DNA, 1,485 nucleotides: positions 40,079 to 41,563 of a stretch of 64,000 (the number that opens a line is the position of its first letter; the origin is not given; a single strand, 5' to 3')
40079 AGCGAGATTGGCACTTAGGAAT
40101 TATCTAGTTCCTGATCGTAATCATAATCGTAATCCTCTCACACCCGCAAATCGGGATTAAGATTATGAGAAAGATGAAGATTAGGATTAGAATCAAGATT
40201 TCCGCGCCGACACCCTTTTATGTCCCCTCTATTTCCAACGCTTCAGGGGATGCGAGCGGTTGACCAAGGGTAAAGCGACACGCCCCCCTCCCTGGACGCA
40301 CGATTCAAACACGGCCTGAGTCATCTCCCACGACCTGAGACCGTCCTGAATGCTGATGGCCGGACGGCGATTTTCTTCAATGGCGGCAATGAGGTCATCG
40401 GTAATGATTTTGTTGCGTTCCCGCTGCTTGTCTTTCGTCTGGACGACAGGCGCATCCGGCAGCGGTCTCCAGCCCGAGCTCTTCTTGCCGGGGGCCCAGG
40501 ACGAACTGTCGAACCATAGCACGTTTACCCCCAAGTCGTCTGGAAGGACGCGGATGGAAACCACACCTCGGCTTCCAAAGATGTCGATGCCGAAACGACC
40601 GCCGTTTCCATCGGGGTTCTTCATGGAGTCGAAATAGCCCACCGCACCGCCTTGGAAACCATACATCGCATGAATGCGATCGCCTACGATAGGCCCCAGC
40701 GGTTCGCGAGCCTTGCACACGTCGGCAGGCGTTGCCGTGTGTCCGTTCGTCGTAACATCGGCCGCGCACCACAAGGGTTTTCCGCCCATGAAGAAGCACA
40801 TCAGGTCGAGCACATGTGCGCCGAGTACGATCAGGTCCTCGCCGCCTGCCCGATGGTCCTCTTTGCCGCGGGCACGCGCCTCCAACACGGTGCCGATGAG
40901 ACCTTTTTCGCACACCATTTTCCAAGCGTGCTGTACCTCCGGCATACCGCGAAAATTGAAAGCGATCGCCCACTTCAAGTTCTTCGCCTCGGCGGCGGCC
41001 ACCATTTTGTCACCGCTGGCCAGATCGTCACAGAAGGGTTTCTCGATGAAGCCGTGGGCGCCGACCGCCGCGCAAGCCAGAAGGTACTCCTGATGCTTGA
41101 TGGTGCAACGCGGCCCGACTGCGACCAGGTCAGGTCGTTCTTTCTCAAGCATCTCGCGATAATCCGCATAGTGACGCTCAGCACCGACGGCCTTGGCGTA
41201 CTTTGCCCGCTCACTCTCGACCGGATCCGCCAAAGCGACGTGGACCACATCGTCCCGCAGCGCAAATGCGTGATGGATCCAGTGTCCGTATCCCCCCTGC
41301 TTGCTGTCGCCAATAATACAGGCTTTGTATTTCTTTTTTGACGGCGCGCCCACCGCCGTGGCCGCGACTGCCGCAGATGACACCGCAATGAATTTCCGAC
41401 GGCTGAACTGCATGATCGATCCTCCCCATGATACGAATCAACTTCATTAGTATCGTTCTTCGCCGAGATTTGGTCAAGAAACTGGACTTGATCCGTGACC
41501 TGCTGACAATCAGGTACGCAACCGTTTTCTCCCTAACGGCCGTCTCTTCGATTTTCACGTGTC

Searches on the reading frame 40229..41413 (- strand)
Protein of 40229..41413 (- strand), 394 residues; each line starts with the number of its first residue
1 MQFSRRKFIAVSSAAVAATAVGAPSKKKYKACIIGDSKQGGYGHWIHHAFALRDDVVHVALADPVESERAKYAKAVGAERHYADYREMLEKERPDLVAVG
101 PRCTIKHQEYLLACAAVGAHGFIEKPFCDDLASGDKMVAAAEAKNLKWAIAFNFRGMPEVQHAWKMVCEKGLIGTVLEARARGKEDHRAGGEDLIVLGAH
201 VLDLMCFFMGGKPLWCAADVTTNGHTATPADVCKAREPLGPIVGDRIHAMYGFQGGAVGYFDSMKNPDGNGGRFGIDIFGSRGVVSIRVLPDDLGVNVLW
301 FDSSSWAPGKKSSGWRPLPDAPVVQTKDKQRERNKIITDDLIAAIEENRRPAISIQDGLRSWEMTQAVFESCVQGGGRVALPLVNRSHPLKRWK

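Call 12: search_protein_families(library=pfam, proteins=[window:40229-41413:-], max_evalue=0.001)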
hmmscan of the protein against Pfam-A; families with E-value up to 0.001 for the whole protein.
window:40229-41413:- (394 aa): 3 families
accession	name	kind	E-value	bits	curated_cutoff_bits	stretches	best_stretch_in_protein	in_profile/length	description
PF01408.29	GFO_IDH_MocA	-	4e-12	47.3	24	1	49-148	18-116/120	Oxidoreductase family, NAD-binding Rossmann fold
PF22725.1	GFO_IDH_MocA_C3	-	3.4e-07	30.7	27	1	173-285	13-123/124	GFO/IDH/MocA C-terminal domain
PF02894.22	GFO_IDH_MocA_C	-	8.7e-07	29.4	22.9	1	185-380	35-217/218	Oxidoreductase family, C-terminal alpha/beta domain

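Call 22: find_homologous_proteins(query=window:40229-41413:-, max_evalue=1e-30)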
Query window:40229-41413:- (394 aa): 549 proteins with E <= 1e-30 among 8000 candidates; the best 120 are listed.
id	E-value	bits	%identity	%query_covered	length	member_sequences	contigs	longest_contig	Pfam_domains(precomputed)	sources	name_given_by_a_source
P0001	2.9e-250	848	92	100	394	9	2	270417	PF01408.29,PF22725.2,PF02894.23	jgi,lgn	jgi:predicted dehydrogenase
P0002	1.2e-239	813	88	100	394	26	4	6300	PF01408.29,PF22725.2,PF02894.23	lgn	-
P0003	3.4e-226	769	84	100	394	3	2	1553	PF01408.29,PF22725.2,PF02894.23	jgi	-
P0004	4.1e-226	769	83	100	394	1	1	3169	PF01408.29,PF22725.2,PF02894.23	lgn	-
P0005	6.5e-226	768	82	100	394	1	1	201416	PF01408.29,PF22725.2,PF02894.23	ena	-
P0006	4.3e-224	762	83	100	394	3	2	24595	PF01408.29,PF22725.2,PF02894.23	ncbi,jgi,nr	ncbi:MAG: Gfo/Idh/MocA family oxidoreductase [Kiritimatiellae bacterium]|jgi:predicted dehydrogenase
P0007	1.5e-214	730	84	95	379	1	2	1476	PF01408.29,PF22725.2,PF02894.23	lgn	-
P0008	1.3e-212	724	88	90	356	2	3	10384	PF01408.29,PF22725.2,PF02894.23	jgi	-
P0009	3.6e-211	719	77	100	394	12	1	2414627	PF01408.29,PF22725.2,PF02894.23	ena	-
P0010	1.7e-210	717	79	100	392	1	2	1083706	PF01408.29,PF22725.2,PF02894.23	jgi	jgi:predicted dehydrogenase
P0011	1.2e-209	714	78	100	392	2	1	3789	PF01408.29,PF22725.2,PF02894.23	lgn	-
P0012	1.4e-204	698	78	100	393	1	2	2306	PF01408.29,PF22725.2,PF02894.23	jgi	-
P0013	9.8e-204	695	79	94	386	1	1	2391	PF01408.29,PF22725.2,PF02894.23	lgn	-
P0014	2.8e-203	693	75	100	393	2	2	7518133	PF01408.29,PF22725.2,PF02894.23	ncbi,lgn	-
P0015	1.2e-202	691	79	94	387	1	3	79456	PF01408.29,PF22725.2,PF02894.23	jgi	jgi:predicted dehydrogenase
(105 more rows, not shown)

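Call 23: find_encoding_contigs(protein=P0001, flank=3000, max_places=6)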
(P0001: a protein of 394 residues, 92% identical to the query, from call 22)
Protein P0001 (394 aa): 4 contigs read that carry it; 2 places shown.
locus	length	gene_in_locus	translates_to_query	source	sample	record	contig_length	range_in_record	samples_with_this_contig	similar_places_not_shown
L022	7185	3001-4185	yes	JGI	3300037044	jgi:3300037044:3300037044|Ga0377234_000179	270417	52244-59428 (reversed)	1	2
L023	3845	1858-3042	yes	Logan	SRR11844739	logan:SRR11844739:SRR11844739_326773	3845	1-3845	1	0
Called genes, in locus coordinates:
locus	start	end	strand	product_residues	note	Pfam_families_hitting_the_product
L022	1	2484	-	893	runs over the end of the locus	-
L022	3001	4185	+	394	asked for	PF01408:GFO_IDH_MocA, PF22725:GFO_IDH_MocA_C3 (weak), PF02894:GFO_IDH_MocA_C (weak)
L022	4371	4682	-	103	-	PF04014:MazE_antitoxin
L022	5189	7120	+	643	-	PF07944:Beta-AFase-like_GH127_cat, PF20736:Glyco_hydro127M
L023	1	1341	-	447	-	?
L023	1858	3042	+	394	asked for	PF01408:GFO_IDH_MocA, PF22725:GFO_IDH_MocA_C3 (weak), PF02894:GFO_IDH_MocA_C (weak)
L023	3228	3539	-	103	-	PF04014:MazE_antitoxin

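Call 24: find_encoding_contigs(protein=P0002, flank=3000, max_places=6)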
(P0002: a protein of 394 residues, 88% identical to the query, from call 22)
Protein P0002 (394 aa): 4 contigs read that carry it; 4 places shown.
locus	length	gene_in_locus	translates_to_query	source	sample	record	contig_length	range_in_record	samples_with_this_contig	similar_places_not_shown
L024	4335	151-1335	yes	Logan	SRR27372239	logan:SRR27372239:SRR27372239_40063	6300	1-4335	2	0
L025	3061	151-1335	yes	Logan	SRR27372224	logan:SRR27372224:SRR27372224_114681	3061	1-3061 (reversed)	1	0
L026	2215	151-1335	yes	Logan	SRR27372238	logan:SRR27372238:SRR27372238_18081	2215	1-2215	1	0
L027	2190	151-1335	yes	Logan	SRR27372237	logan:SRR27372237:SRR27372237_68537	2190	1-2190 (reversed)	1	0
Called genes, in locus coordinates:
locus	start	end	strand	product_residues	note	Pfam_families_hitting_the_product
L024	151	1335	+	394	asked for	PF01408:GFO_IDH_MocA, PF22725:GFO_IDH_MocA_C3 (weak), PF02894:GFO_IDH_MocA_C (weak)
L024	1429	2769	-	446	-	PF10096:DUF2334 (faint)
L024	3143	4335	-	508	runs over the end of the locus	PF13360:PQQ_2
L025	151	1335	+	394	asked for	PF01408:GFO_IDH_MocA, PF22725:GFO_IDH_MocA_C3 (weak), PF02894:GFO_IDH_MocA_C (weak)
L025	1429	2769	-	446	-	PF10096:DUF2334 (faint)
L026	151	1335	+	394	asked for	PF01408:GFO_IDH_MocA, PF22725:GFO_IDH_MocA_C3 (weak), PF02894:GFO_IDH_MocA_C (weak)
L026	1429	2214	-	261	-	?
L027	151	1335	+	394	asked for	PF01408:GFO_IDH_MocA, PF22725:GFO_IDH_MocA_C3 (weak), PF02894:GFO_IDH_MocA_C (weak)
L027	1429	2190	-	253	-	?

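Call 25: find_encoding_contigs(protein=P0005, flank=3000, max_places=4)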
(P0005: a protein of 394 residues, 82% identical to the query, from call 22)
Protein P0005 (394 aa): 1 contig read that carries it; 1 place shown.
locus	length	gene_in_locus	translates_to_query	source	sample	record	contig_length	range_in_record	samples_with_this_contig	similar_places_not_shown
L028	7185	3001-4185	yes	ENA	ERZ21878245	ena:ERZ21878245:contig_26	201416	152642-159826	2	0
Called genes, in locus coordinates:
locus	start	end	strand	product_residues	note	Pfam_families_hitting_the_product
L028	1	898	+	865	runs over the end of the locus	PF18582:HZS_alpha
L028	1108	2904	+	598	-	PF07944:Beta-AFase-like_GH127_cat, PF20736:Glyco_hydro127M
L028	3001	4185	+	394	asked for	PF01408:GFO_IDH_MocA, PF22725:GFO_IDH_MocA_C3 (weak), PF02894:GFO_IDH_MocA_C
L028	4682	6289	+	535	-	PF00474:SSF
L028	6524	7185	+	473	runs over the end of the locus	PF03629:SASA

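Call 26: find_encoding_contigs(protein=P0006, flank=3000, max_places=4)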
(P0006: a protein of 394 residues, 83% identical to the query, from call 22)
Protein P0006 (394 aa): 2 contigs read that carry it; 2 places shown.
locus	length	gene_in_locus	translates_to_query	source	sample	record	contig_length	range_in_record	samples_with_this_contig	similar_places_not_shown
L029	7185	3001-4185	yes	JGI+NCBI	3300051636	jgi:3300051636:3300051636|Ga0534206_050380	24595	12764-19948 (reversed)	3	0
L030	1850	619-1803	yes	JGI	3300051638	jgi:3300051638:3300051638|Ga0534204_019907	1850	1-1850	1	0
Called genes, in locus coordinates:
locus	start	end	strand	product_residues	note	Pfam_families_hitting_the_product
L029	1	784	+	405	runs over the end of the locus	PF00150:Cellulase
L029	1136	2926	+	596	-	PF07944:Beta-AFase-like_GH127_cat, PF20736:Glyco_hydro127M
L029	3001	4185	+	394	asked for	PF01408:GFO_IDH_MocA, PF22725:GFO_IDH_MocA_C3 (weak), PF02894:GFO_IDH_MocA_C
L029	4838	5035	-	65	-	PF12675:DUF3795 (faint)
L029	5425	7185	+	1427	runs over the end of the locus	PF00128:Alpha-amylase (weak), PF12439:GDE_N, PF06202:GDE_C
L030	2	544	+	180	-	?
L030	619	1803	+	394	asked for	PF01408:GFO_IDH_MocA, PF22725:GFO_IDH_MocA_C3 (weak), PF02894:GFO_IDH_MocA_C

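Call 71: find_encoding_contigs(protein=P0008, flank=2500, max_places=4)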
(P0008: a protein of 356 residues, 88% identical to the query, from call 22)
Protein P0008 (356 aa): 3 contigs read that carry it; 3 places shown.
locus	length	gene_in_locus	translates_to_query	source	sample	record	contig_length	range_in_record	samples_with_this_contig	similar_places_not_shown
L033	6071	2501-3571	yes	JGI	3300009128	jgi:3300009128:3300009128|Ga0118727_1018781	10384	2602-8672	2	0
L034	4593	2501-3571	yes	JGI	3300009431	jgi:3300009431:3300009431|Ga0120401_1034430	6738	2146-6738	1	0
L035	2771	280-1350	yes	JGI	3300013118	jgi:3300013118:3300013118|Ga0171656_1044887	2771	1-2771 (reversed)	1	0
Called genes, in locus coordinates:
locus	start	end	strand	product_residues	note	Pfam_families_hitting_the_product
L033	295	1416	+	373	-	PF01408:GFO_IDH_MocA, PF22725:GFO_IDH_MocA_C3, PF02894:GFO_IDH_MocA_C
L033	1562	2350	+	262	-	-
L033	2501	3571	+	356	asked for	PF01408:GFO_IDH_MocA, PF22725:GFO_IDH_MocA_C3 (weak), PF02894:GFO_IDH_MocA_C (weak)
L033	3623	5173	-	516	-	PF13385:Laminin_G_3, PF02210:Laminin_G_2 (faint), PF13385:Laminin_G_3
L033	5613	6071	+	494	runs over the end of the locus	PF01408:GFO_IDH_MocA, PF19051:GFO_IDH_MocA_C2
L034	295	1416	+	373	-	PF01408:GFO_IDH_MocA, PF22725:GFO_IDH_MocA_C3, PF02894:GFO_IDH_MocA_C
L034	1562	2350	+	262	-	-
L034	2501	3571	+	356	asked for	PF01408:GFO_IDH_MocA, PF22725:GFO_IDH_MocA_C3 (weak), PF02894:GFO_IDH_MocA_C (weak)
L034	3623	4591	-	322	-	?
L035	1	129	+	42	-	?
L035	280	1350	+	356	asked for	PF01408:GFO_IDH_MocA, PF22725:GFO_IDH_MocA_C3 (weak), PF02894:GFO_IDH_MocA_C (weak)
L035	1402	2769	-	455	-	?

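Call 72: find_encoding_contigs(protein=P0004, flank=2500, max_places=3)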
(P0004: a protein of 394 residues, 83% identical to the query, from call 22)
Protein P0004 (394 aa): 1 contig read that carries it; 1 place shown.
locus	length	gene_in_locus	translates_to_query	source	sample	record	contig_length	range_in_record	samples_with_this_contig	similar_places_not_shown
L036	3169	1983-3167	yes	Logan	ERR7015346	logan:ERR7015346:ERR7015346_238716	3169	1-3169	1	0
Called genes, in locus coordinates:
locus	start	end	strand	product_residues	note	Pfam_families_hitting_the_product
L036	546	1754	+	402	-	-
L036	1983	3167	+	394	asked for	PF01408:GFO_IDH_MocA, PF22725:GFO_IDH_MocA_C3 (weak), PF02894:GFO_IDH_MocA_C (weak)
